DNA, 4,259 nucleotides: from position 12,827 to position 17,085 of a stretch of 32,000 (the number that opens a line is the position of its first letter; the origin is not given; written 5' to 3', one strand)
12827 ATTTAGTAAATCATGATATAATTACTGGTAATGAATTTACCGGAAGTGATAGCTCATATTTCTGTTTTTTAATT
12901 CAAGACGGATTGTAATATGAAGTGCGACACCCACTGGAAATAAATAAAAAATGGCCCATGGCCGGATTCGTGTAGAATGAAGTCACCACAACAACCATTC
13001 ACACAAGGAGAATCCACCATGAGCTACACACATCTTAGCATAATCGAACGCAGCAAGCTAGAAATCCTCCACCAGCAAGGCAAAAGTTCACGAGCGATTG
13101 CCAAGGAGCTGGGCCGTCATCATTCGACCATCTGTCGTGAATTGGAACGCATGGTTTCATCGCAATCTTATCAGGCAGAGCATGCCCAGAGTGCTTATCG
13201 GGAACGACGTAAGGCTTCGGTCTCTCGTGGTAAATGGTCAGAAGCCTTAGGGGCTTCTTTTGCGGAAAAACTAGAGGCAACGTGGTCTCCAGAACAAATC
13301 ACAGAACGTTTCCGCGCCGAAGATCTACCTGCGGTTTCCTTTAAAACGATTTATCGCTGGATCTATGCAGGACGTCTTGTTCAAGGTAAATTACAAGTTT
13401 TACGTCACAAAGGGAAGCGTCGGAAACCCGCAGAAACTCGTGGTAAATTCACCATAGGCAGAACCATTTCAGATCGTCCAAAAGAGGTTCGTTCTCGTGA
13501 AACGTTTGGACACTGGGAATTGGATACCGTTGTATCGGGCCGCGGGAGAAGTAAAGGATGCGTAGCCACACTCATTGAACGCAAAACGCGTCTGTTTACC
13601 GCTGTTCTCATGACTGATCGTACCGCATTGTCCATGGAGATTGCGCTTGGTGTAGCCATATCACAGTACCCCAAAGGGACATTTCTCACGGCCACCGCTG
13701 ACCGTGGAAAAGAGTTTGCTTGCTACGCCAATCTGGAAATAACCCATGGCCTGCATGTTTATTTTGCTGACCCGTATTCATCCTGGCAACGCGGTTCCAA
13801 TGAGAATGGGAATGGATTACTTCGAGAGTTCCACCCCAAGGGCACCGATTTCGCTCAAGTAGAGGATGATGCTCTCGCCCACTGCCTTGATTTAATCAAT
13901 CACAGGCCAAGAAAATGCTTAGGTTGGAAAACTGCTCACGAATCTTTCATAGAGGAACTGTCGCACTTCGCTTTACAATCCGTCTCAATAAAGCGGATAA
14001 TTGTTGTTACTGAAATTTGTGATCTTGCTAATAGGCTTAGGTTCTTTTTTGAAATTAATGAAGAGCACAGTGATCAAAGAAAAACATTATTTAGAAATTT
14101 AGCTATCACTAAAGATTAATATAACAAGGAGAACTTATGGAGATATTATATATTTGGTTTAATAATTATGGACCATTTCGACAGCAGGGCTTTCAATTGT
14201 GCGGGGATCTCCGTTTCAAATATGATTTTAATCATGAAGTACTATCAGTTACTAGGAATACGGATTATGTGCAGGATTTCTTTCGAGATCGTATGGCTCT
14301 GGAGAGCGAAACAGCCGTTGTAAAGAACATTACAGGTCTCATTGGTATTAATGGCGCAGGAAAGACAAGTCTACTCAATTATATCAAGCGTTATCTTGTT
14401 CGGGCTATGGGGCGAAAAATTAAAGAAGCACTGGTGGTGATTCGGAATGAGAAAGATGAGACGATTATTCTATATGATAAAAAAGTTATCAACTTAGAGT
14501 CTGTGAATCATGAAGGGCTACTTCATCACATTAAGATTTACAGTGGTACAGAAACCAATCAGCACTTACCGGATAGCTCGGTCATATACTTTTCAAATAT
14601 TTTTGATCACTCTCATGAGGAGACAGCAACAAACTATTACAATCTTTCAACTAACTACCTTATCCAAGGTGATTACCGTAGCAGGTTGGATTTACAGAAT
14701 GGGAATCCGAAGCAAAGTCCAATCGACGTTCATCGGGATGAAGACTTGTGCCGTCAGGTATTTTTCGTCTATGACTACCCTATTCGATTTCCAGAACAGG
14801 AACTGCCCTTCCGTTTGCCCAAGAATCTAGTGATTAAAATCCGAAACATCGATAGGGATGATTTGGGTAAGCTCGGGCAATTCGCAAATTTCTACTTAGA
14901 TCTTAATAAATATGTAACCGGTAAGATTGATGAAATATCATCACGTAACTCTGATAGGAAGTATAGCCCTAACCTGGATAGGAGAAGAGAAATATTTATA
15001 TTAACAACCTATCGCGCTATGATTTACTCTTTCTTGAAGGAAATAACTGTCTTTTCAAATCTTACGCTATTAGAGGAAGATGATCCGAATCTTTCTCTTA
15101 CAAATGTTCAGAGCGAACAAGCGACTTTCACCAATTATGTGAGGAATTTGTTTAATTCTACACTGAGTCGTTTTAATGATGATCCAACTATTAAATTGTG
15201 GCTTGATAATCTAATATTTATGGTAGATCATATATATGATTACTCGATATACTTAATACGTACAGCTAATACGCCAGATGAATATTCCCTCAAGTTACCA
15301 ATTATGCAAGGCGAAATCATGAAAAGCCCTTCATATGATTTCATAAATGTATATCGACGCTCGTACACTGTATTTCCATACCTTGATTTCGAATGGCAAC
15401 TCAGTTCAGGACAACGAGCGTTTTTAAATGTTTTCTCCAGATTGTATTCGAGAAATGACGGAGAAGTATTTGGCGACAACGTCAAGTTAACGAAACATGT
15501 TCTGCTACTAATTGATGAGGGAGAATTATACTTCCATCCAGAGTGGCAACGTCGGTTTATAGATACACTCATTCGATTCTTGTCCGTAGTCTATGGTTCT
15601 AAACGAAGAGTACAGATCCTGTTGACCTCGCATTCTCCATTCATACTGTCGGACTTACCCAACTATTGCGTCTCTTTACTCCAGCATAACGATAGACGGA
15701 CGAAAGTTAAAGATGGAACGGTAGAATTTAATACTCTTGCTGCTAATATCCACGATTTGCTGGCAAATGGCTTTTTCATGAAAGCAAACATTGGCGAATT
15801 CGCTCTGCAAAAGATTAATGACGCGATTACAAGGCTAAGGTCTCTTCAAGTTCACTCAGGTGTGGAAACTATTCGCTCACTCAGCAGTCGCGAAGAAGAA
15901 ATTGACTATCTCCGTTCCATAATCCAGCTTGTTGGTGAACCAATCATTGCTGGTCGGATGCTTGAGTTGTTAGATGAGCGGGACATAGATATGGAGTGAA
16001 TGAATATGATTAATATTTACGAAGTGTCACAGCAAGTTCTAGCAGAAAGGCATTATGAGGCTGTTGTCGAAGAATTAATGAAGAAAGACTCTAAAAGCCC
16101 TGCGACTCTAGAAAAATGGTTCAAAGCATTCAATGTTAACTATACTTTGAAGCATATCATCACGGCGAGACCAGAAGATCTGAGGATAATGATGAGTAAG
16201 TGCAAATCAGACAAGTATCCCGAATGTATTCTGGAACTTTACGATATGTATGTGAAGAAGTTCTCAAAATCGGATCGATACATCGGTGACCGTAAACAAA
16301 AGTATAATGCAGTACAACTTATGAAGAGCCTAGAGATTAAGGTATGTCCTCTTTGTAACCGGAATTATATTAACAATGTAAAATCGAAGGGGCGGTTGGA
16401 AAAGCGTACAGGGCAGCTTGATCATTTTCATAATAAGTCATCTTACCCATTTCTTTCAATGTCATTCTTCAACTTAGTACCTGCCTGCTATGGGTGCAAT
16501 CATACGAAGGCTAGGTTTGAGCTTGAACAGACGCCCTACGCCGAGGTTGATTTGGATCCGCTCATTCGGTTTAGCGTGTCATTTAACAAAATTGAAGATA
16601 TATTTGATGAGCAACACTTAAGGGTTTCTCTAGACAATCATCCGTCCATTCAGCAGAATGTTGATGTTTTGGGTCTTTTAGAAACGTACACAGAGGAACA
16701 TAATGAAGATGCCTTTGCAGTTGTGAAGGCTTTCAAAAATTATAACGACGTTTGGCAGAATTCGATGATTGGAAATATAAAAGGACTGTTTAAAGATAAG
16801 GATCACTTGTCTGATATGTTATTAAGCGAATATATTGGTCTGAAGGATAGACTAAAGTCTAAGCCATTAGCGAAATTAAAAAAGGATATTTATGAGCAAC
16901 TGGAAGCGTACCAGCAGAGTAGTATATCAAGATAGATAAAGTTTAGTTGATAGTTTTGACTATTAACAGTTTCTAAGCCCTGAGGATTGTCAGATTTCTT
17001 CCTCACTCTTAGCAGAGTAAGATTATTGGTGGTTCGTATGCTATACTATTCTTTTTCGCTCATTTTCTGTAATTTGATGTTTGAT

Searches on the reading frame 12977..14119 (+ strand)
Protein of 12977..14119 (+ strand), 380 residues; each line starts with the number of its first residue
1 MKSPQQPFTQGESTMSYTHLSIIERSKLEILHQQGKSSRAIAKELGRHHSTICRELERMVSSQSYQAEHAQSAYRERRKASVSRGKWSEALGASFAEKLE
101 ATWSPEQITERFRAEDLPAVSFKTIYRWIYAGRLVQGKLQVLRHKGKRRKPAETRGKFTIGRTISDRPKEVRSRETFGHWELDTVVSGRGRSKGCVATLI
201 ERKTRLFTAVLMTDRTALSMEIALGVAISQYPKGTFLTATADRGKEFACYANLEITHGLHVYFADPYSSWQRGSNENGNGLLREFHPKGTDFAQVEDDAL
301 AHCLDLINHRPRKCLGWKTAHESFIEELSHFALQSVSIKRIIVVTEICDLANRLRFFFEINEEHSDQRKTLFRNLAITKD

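Call 9: search_protein_families(library=pfam, proteins=[window:12977-14119:+], max_evalue=0.01)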
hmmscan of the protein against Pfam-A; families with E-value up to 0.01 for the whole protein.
window:12977-14119:+ (380 aa): 6 families
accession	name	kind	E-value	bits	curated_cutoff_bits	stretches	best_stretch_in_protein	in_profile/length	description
PF13936.12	HTH_38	-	2.5e-15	56.4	27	1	16-58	1-43/44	Helix-turn-helix domain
PF00665.32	rve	-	4e-09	37.1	32.6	1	177-269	5-102/102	Integrase core domain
PF13384.12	HTH_23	-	9.1e-06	25.8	24.6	1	31-59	13-41/50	Homeodomain-like domain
PF18024.7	HTH_50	-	0.00063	19.8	27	1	21-58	9-46/50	Helix-turn-helix domain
PF13551.12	HTH_29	-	0.0028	18.1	28.1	0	30-60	6-37/64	Winged helix-turn helix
PF13565.12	HTH_32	-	0.0063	17.5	33.7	1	73-128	16-72/73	Homeodomain-like domain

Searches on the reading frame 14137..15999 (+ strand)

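Call 9: search_protein_families(library=pfam, proteins=[window:14137-15999:+], max_evalue=0.01)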
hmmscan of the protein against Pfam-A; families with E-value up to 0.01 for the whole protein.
window:14137-15999:+ (620 aa): 4 families
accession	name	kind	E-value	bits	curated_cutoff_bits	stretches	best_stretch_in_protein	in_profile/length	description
PF13304.12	AAA_21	-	1.4e-15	58.6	27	1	366-505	190-304/304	AAA domain, putative AbiEii toxin, Type IV TA system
PF13175.12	AAA_15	-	1.1e-13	52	32.1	1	427-503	307-373/374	AAA ATPase domain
PF00005.33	ABC_tran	-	0.0013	19.8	25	1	64-93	12-41/137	ABC transporter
PF02463.25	SMC_N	-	0.0064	16.4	40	0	58-98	19-59/220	RecF/RecN/SMC N terminal domain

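Call 85: search_protein_families(library=padloc, proteins=[window:14137-15999:+], max_evalue=0.001)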
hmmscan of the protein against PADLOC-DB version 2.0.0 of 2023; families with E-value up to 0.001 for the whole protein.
window:14137-15999:+ (620 aa): 101 families (the best 25 are shown)
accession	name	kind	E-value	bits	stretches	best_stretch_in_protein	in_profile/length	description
PDLC04735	PDC-M62A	-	1.6e-131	438.4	1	1-616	1-603/633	-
PDLC04734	PDC-M62A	-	2.1e-90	302.5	1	1-614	1-566/597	-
PDLC04737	PDC-M62A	-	5.6e-58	195.4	1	1-615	1-573/601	-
PDLC04732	PDC-M62A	-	3.7e-45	153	1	1-612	1-628/671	-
PDLC04738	PDC-M62A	-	7.3e-43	145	2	401-609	494-697/746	-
PDLC04739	PDC-M62A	-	1.8e-38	130.6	2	418-615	410-599/618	-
PDLC04736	PDC-M62A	-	2.3e-35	120.3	2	414-611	446-635/685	-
PDLC04733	PDC-M62A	-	4e-25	86.8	1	419-614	386-578/607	-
PDLC00271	PtuA1|PtuA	-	9.1e-19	66.3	2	421-531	246-346/421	AAA ATPase domain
PDLC02980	AriA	-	8.6e-18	63.3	1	256-505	78-304/304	-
PDLC02913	ATPase_I-A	-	3.1e-17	60.9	1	421-551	331-451/508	-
PDLC00299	PtuA1|PtuA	-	1e-16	59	1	421-549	345-465/535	AAA ATPase domain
PDLC00278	PtuA1|PtuA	-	1.3e-16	59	1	421-529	253-350/436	AAA ATPase domain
PDLC00289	PtuA1|PtuA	-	2.2e-15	54.6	2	454-528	249-317/404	AAA ATPase domain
PDLC00265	PtuA1|PtuA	-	2.4e-15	54.6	1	451-568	323-437/479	AAA ATPase domain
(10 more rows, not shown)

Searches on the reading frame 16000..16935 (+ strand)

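Call 9: search_protein_families(library=pfam, proteins=[window:16000-16935:+], max_evalue=0.01)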
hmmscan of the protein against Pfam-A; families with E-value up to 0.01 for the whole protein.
window:16000-16935:+ (311 aa): 0 families

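Call 85: search_protein_families(library=padloc, proteins=[window:16000-16935:+], max_evalue=0.001)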
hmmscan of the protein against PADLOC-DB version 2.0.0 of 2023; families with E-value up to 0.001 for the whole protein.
window:16000-16935:+ (311 aa): 32 families (the best 25 are shown)
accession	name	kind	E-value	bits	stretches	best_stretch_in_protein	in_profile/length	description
PDLC04743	PDC-M62B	-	4.7e-44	149.4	1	18-302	14-324/328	-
PDLC04741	PDC-M62B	-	9.5e-31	105.6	1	92-218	160-291/401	-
PDLC04742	PDC-M62B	-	1.8e-27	94.6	2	48-198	54-211/337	-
PDLC04740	PDC-M62B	-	8e-13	46.5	1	99-169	165-234/387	-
PDLC04264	PDC-M01B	-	5.5e-11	40.8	1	79-172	71-146/282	-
PDLC04256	PDC-M01B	-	1.6e-10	39.1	1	77-172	78-152/285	-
PDLC04248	PDC-M01B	-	2.1e-10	38.9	1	80-172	6-80/216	-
PDLC04251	PDC-M01B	-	1.5e-09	35.7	1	79-173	70-145/279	-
PDLC04255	PDC-M01B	-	5.2e-09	34.2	1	79-172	82-153/285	-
PDLC04252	PDC-M01B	-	4.1e-08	30.7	1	114-176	96-145/294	-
PDLC04247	PDC-M01B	-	4.2e-08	31.4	1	107-170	94-144/286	-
PDLC04270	PDC-M01B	-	1.2e-07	29.5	1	94-172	73-142/280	-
PDLC00342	PtuB1|PtuB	-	1.2e-07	29.4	1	134-179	60-105/247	Unknown function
PDLC04250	PDC-M01B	-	1.3e-07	29.4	1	115-287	95-255/281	-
PDLC04253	PDC-M01B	-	1.4e-07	29.1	1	101-171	95-150/366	-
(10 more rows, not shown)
